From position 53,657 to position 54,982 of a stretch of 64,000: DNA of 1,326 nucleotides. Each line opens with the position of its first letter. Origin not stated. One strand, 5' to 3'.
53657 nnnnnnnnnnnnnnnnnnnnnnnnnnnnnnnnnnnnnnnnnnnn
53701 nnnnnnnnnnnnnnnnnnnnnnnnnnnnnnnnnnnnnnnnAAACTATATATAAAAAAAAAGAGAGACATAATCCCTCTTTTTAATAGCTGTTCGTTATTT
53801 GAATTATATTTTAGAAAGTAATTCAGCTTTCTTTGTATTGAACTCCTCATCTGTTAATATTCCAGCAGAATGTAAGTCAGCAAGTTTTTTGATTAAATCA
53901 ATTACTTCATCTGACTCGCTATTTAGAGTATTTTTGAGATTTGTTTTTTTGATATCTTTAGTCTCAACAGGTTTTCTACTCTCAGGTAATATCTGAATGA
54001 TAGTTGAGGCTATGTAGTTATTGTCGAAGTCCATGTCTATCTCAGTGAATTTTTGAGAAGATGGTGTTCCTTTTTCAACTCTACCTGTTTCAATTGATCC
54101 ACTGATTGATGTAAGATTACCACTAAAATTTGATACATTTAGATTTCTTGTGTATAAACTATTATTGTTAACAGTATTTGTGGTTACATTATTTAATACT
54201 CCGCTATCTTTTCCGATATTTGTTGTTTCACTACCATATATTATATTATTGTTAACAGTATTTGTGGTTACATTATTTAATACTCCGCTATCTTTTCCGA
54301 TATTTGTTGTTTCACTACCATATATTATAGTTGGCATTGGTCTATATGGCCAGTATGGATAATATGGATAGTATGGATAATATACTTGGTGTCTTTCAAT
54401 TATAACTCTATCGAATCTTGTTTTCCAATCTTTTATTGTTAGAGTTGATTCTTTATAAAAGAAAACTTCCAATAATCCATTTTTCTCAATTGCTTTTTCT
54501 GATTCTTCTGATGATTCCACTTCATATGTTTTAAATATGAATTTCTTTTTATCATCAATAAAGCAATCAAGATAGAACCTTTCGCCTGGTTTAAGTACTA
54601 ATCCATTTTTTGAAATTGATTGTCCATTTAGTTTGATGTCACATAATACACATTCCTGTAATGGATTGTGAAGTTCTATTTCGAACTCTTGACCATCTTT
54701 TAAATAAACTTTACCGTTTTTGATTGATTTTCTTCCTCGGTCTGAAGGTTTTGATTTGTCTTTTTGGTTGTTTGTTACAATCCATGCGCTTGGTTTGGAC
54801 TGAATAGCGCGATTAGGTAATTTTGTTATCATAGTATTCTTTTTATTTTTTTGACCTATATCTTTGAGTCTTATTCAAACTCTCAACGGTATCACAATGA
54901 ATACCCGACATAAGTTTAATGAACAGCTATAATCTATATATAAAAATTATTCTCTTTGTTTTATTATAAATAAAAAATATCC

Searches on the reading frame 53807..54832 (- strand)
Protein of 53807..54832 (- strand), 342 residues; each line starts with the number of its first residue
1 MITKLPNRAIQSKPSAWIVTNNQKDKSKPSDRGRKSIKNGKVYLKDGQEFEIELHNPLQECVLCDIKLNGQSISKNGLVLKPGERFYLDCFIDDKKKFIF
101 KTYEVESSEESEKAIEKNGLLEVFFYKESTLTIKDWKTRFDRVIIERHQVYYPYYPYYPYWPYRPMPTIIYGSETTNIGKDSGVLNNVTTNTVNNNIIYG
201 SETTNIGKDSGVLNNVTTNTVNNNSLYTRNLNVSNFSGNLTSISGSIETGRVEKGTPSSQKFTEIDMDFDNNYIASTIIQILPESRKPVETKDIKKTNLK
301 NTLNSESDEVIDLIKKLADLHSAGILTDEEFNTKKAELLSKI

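Call 9: search_protein_families(library=pfam, proteins=[window:53807-54832:-], max_evalue=0.001)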
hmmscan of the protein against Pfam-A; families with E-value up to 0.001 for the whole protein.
window:53807-54832:- (342 aa): 1 family
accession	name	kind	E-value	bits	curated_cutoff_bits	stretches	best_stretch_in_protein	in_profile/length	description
PF09851.14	SHOCT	-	1.3e-08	34.7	27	1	313-339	2-28/28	Short C-terminal domain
